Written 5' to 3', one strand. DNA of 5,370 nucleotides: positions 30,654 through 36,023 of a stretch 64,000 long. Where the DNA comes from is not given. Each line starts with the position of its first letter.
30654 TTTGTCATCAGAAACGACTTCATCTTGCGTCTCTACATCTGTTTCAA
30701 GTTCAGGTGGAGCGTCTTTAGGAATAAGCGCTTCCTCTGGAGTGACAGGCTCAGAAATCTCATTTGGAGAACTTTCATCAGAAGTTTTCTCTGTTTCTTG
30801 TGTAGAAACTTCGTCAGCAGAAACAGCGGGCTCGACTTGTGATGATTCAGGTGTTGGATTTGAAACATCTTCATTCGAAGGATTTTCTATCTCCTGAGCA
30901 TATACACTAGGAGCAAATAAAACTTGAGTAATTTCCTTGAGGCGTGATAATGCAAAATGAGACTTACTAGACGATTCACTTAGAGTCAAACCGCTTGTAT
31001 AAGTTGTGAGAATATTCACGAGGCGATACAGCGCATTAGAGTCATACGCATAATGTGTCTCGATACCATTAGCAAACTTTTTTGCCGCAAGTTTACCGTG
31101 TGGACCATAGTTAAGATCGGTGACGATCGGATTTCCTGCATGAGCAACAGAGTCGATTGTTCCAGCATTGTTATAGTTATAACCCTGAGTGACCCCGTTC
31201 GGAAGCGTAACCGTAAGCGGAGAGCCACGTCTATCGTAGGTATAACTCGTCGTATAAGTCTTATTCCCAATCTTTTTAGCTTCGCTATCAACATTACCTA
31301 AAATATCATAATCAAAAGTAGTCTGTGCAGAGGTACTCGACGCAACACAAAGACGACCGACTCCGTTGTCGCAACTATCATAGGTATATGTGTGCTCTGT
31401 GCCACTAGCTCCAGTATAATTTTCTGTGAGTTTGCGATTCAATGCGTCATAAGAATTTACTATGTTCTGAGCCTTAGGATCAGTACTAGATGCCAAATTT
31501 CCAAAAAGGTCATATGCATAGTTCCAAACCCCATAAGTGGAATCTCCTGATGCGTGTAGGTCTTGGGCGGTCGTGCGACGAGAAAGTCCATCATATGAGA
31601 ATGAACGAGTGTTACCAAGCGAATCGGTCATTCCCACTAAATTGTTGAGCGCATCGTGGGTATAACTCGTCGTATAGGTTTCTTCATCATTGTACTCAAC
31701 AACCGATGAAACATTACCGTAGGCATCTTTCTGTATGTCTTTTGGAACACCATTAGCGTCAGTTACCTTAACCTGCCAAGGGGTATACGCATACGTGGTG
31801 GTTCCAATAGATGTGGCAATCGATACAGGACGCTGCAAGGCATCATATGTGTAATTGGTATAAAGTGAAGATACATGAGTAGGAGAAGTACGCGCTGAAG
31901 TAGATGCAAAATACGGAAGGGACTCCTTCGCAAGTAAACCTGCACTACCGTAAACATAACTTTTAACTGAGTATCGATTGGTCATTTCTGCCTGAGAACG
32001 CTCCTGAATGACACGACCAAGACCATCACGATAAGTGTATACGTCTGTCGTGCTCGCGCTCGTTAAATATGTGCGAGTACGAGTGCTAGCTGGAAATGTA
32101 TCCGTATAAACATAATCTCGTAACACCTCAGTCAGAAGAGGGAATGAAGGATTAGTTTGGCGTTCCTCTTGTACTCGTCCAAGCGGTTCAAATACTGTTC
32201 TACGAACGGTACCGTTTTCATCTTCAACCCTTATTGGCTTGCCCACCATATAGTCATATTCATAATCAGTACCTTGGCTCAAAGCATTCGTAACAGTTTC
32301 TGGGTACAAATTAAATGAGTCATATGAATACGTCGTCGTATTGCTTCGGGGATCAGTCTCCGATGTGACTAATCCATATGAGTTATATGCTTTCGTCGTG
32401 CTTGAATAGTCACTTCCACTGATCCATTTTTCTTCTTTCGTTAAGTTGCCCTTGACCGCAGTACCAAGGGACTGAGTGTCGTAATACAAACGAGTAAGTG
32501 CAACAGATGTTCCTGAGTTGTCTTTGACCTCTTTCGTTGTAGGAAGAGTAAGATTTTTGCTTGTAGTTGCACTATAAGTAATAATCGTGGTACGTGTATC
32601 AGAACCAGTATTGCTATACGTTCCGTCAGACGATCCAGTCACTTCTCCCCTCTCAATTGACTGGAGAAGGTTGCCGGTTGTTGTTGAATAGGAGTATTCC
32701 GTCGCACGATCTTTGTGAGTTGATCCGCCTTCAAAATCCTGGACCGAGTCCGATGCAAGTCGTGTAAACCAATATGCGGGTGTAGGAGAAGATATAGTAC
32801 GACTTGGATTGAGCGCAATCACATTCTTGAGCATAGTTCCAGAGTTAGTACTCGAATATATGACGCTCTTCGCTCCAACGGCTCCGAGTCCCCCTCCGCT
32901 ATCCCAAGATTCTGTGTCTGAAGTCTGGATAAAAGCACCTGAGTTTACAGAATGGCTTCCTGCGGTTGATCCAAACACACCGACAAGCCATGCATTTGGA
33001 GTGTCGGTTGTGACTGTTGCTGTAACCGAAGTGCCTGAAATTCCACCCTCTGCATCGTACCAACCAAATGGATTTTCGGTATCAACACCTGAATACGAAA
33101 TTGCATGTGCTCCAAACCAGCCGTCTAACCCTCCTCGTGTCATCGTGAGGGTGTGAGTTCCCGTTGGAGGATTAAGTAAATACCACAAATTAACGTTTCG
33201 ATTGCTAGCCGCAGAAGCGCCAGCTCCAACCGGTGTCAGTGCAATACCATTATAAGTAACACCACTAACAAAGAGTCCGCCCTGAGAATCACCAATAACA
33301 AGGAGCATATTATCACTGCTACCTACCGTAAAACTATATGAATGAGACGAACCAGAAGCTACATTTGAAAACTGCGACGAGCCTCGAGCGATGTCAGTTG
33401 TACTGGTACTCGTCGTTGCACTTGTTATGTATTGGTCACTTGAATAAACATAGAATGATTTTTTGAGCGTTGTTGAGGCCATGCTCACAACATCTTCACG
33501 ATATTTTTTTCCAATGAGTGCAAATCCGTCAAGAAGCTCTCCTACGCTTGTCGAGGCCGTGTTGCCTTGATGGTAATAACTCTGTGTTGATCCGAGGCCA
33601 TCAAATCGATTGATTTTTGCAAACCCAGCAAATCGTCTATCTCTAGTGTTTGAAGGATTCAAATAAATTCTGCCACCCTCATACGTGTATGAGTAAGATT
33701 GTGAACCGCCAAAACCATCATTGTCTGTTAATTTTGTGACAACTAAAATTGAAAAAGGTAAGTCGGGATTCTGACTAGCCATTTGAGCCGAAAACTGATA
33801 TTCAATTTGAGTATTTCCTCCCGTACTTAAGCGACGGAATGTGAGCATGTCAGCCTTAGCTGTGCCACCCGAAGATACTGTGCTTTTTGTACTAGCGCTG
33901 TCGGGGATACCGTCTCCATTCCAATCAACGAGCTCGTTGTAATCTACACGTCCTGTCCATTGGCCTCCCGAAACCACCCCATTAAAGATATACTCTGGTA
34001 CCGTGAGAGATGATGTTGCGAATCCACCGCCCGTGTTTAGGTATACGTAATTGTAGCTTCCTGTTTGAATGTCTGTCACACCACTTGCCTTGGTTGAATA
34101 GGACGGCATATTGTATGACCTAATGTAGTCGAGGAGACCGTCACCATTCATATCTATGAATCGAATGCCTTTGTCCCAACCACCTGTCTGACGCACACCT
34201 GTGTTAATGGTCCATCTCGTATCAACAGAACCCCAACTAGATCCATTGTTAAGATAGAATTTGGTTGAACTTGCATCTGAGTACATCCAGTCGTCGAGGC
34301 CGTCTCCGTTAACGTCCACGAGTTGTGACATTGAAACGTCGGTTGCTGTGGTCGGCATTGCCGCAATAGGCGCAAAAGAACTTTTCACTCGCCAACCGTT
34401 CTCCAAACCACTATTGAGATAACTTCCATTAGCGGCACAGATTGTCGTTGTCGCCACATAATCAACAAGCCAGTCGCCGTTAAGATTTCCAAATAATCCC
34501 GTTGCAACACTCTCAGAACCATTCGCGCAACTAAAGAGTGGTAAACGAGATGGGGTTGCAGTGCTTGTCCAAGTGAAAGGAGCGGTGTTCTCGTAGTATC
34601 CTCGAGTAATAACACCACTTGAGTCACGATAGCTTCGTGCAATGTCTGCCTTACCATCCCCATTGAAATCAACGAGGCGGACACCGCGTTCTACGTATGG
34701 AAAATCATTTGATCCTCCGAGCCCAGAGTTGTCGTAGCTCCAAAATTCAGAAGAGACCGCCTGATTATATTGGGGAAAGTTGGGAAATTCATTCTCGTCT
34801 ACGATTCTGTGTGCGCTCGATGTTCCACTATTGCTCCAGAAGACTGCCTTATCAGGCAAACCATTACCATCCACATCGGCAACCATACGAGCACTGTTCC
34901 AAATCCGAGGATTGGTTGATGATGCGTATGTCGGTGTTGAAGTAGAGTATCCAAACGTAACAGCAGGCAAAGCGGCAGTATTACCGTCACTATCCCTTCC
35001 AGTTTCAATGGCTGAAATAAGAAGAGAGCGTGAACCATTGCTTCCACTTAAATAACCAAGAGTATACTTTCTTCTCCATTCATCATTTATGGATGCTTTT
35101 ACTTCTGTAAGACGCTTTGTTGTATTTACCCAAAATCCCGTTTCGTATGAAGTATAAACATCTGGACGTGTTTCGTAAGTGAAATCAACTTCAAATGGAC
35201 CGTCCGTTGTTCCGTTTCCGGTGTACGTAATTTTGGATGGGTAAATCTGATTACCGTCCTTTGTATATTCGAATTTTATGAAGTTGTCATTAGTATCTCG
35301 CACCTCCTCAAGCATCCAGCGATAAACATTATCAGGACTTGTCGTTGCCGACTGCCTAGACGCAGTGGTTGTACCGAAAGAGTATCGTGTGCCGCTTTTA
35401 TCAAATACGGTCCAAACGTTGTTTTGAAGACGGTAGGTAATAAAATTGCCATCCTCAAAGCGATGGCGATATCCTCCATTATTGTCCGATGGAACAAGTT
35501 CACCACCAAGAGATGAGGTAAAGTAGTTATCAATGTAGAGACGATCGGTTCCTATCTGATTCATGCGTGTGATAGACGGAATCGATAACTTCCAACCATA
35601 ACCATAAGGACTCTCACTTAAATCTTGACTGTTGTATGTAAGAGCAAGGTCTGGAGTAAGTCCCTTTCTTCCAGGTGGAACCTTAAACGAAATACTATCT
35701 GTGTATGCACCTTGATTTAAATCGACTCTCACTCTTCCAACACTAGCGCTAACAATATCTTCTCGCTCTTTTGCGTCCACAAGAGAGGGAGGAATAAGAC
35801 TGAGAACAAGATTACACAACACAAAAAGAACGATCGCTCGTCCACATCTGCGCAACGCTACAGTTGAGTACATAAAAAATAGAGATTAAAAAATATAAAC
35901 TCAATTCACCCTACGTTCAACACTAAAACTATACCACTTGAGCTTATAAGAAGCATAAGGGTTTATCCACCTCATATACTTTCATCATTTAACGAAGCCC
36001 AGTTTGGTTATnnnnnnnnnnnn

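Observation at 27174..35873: Single-chain TcB-TcC (BC-fusion)-like RHS giant with extra LamG and unknown middle domains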

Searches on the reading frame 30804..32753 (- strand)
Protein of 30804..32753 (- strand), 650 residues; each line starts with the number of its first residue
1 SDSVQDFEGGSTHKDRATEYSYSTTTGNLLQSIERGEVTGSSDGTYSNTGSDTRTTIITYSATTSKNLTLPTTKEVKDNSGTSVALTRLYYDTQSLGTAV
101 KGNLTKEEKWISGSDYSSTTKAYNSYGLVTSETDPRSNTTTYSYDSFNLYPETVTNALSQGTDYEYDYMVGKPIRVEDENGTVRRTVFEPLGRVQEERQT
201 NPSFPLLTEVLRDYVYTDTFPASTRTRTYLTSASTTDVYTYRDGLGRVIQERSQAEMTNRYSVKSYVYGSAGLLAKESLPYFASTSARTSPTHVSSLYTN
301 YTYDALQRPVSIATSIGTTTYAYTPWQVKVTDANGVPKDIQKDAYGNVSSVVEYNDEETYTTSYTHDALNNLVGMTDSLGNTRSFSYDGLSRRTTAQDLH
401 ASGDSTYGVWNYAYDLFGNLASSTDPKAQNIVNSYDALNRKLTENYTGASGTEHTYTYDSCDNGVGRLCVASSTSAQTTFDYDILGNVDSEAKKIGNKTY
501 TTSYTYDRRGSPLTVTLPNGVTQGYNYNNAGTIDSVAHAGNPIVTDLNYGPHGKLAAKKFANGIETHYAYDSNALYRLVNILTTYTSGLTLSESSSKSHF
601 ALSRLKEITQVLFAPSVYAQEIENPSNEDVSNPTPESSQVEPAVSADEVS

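Call 12: search_protein_families(library=pfam, proteins=[window:30804-32753:-], max_evalue=1)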
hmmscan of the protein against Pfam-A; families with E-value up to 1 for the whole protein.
window:30804-32753:- (650 aa): 3 families
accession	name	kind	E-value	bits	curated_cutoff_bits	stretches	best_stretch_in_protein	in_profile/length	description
PF05593.20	RHS_repeat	-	5.2e-23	81.3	22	8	366-398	1-33/38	RHS Repeat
PF20041.5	DUF6443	-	1.9e-05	25.3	27.8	1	224-301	11-93/137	Domain of unknown function (DUF6443)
PF18340.7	TraI_2B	-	0.1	12.9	26.7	1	224-265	1-40/79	DNA relaxase TraI 2B/2B-like domain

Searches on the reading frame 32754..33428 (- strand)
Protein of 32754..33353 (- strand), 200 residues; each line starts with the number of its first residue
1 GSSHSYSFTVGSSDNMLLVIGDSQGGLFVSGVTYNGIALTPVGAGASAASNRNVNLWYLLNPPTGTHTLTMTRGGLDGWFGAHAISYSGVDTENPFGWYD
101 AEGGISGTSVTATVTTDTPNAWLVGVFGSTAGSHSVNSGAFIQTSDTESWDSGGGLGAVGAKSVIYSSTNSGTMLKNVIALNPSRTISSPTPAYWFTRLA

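Call 22: search_protein_families(library=phrogs, proteins=[window:32754-33353:-], max_evalue=0.1)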
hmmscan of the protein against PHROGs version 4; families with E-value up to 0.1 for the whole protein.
window:32754-33353:- (200 aa): 4 families
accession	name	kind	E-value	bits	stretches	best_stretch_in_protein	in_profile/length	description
phrog_553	-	tail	1.5e-10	41.5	1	3-172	131-299/512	minor tail protein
phrog_2106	-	tail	1.4e-07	31.8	1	2-183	208-385/386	minor tail protein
phrog_9784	-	tail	0.00034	20.1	1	31-169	58-201/762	minor tail protein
phrog_6818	-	unknown function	0.062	14.6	0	101-130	9-38/64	-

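Call 71: search_protein_families(library=ncbifam, proteins=[window:32754-33353:-], max_evalue=5)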
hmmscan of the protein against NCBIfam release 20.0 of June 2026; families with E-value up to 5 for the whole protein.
window:32754-33353:- (200 aa): 0 families

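Call 89: search_dna_similar(query=window:32844-33428:-, collection=phages, mode=protein, max_evalue=0.01, max_rows=15)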
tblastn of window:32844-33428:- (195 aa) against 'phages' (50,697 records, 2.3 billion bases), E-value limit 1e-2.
Records with a match: 2; places in all: 2; records where one place covers at least 80% of the query: 1.
Best place of each record, by identity: <60% 2.
By first word of the organism name: Nitrosopumilaceae 2.
By host as written in the record: - 2.
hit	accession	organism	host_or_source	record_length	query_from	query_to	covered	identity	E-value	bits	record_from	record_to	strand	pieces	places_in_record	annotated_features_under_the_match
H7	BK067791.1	Nitrosopumilaceae spindle-shaped virus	rhizosphere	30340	24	188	85%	26.5%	1e-2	42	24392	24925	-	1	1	ORF60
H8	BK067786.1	Nitrosopumilaceae spindle-shaped virus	freshwater environment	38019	32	121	46%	36.6%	3e-3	43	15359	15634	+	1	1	ORF30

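Call 90: search_solved_structures(query=window:32844-33428:-, max_evalue=10)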
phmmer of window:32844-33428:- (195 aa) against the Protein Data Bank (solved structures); distinct sequences matched with E-value up to 10: 1.
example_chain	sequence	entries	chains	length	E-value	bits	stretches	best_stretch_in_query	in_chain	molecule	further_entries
2x26_A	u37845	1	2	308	0.8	12.7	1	17-89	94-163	PERIPLASMIC ALIPHATIC SULPHONATES-BINDING PROTEIN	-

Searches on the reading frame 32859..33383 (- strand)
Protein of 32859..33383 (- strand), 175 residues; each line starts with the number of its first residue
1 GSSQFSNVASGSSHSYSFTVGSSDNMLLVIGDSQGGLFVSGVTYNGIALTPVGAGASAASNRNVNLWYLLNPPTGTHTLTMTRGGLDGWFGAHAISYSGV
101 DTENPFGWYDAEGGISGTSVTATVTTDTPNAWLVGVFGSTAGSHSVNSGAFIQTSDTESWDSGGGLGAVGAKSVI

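Call 103: find_related_loci(query=window:32859-33383:-, collection=viral_contigs, flank=3000)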
Query window:32859-33383:- (175 aa) in viral_contigs; peptide patterns used: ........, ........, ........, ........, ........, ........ (x = any residue, [..] = any of these).
8 stretches matched a pattern, but none encodes a relative of the query by tblastn (E <= 1e-3).
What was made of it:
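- Tried and rejected: I1 has only marginal matches there (call 89) and none in IMG/VR (call 103).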

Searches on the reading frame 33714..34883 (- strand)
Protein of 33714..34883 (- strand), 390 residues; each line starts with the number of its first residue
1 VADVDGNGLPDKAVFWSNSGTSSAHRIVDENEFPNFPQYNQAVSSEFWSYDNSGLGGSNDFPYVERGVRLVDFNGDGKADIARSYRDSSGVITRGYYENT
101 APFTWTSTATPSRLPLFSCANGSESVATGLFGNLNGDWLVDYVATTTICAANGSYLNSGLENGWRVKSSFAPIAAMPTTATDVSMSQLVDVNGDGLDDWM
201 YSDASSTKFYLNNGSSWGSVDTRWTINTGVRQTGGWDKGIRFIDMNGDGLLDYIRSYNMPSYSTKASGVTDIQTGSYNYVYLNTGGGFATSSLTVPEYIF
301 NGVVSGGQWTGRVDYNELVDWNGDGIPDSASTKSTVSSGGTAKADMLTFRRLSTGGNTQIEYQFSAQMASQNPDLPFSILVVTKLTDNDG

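Call 12: search_protein_families(library=pfam, proteins=[window:33714-34883:-], max_evalue=1)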
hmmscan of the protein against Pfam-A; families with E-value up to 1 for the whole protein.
window:33714-34883:- (390 aa): 7 families
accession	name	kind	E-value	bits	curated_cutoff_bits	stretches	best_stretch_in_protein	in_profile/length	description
PF13517.12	FG-GAP_3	-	1.6e-12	48.2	26.9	4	190-253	1-59/61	FG-GAP-like repeat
PF12256.14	TcdB_toxin_midN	-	8e-09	35.5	24.8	1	317-389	31-122/181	Insecticide toxin TcdB middle/N-terminal region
PF01839.29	FG-GAP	-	6.3e-05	23.2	22.1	1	70-82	7-19/37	FG-GAP repeat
PF20009.4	GEVED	-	0.00012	23.2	24.4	0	242-303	5-46/78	GEVED domain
PF21955.1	CarG-like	-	0.0015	19.1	28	0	238-257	3-22/144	Carbapenem resistance protein CarG-like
PF16743.10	PliI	-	0.0098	16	27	0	310-352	56-98/123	Periplasmic lysozyme inhibitor of I-type lysozyme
PF00036.39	EF-hand_1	-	0.1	12.7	25.4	0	236-253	2-19/29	EF hand domain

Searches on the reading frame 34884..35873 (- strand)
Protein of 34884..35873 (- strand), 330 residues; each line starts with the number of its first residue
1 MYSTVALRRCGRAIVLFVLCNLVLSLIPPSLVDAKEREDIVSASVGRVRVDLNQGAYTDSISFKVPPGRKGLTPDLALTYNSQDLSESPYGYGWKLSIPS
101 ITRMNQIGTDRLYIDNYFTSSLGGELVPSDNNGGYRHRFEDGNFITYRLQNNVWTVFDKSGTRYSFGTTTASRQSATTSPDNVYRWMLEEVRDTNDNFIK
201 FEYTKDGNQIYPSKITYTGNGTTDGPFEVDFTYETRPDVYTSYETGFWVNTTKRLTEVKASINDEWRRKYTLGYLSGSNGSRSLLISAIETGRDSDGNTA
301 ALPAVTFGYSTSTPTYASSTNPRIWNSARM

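Call 12: search_protein_families(library=pfam, proteins=[window:34884-35873:-], max_evalue=1)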
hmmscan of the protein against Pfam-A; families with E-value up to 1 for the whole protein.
window:34884-35873:- (330 aa): 3 families
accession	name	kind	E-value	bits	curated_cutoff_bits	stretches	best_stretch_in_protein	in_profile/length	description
PF03534.18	SpvB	-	1.1e-19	71.2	22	2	54-138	4-87/287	Salmonella virulence plasmid 65kDa B protein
PF20148.4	DUF6531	-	0.02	15.6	24.1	1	55-97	9-49/74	Domain of unknown function (DUF6531)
PF02751.19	TFIIA_gamma_C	-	0.7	10.6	27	0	142-155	2-15/43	Transcription initiation factor IIA, gamma subunit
